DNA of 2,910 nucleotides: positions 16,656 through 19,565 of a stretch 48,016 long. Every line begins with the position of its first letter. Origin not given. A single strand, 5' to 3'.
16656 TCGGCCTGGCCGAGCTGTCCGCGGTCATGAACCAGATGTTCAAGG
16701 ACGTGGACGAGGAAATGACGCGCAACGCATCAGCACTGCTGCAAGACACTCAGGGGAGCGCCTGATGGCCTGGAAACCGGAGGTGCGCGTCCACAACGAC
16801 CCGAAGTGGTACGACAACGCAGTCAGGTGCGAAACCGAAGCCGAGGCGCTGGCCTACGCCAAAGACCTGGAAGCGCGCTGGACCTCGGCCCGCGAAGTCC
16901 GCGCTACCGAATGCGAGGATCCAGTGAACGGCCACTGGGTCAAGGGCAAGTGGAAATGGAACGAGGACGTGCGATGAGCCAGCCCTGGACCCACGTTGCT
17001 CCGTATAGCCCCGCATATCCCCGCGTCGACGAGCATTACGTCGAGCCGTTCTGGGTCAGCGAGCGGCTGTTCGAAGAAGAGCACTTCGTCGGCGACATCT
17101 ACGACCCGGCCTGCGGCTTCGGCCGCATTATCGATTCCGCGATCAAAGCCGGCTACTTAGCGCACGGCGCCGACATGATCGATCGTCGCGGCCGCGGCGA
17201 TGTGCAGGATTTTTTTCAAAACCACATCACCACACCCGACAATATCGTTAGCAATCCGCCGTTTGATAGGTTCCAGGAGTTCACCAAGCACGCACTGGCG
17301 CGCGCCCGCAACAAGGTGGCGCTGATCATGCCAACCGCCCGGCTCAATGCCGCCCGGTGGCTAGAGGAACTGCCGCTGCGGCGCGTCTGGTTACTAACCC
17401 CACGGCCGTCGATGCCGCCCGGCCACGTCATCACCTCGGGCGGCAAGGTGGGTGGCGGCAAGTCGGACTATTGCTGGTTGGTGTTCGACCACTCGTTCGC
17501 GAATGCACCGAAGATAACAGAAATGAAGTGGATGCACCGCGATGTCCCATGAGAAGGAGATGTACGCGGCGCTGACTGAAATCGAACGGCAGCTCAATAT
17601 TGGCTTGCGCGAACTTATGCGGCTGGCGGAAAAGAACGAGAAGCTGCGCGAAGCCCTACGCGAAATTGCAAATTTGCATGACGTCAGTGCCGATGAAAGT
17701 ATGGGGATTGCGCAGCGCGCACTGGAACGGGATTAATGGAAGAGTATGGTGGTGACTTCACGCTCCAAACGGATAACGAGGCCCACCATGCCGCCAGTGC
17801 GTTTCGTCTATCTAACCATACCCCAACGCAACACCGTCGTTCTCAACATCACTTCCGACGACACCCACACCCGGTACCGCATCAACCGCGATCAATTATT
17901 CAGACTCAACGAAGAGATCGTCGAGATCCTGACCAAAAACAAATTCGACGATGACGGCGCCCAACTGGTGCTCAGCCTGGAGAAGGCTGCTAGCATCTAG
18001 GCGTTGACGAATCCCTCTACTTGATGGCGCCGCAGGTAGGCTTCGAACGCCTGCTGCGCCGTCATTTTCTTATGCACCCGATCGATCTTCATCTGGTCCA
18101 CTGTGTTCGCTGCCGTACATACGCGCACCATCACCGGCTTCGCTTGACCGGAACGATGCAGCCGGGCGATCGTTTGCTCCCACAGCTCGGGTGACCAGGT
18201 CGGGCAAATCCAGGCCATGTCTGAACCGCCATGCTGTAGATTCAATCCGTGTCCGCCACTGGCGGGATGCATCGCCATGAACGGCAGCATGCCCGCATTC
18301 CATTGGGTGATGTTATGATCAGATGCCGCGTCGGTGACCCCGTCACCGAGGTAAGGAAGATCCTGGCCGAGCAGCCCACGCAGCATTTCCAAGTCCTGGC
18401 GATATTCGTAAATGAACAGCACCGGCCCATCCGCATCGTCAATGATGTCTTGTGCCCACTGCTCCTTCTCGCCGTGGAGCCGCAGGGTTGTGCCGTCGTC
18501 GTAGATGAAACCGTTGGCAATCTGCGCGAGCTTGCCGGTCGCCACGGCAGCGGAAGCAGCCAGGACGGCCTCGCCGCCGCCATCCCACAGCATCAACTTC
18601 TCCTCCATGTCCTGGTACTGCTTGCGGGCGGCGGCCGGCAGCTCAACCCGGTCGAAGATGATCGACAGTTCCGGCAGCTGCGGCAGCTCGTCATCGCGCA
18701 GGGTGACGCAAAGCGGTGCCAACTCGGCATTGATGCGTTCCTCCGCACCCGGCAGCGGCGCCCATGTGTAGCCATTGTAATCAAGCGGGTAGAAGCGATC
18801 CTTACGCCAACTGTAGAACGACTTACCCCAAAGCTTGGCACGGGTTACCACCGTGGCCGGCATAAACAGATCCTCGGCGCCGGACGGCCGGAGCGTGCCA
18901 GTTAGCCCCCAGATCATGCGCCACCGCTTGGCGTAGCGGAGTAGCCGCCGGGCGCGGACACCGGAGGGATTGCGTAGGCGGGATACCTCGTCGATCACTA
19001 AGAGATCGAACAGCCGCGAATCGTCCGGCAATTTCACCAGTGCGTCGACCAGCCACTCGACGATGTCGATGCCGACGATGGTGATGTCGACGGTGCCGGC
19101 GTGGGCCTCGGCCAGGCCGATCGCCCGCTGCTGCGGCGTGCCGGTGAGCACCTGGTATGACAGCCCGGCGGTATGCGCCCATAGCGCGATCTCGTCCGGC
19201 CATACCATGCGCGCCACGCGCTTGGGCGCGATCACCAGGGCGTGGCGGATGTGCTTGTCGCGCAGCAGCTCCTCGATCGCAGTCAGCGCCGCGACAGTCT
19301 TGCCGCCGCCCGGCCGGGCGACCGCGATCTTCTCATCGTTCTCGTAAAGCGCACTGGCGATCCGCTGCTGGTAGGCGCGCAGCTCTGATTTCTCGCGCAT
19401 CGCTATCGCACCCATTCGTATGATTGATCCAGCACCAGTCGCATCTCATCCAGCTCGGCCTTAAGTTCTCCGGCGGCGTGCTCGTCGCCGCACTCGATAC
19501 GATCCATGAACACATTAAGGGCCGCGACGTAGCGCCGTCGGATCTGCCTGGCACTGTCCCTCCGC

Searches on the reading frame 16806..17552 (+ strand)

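Call 8: search_protein_families(library=phrogs, proteins=[window:16806-17552:+], max_evalue=0.01)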
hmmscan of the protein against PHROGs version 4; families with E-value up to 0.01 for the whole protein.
window:16806-17552:+ (248 aa): 1 family
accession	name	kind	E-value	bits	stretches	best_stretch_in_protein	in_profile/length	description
phrog_799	-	other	6.6e-36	125.5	1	73-245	210-381/458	DNA methyltransferase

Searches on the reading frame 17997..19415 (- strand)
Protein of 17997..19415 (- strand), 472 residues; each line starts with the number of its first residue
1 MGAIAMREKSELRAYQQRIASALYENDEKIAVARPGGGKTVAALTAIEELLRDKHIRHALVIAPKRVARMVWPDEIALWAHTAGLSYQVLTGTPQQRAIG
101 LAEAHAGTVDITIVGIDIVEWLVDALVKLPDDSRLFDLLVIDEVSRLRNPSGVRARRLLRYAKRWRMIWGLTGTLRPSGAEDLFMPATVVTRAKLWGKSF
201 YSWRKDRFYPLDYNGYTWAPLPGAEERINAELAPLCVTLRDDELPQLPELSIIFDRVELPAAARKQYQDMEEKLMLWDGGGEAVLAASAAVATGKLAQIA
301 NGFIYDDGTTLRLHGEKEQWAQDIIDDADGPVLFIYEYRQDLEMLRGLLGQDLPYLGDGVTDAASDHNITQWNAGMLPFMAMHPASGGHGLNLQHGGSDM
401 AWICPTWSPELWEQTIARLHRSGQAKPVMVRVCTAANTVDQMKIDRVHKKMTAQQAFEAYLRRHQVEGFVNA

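Call 66: search_protein_families(library=pfam, proteins=[window:17997-19415:-], max_evalue=0.001)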
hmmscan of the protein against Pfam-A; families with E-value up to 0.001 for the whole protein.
window:17997-19415:- (472 aa): 3 families
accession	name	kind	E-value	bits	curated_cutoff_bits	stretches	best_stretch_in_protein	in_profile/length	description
PF00176.29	SNF2-rel_dom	-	1.2e-12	48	24.9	1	33-268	24-250/290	SNF2-related domain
PF00270.35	DEAD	-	6.5e-09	36.2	26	1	14-178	2-162/167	DEAD/DEAH box helicase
PF04851.21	ResIII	-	2.4e-08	34.5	22.5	1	10-175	2-162/164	Type III restriction enzyme, res subunit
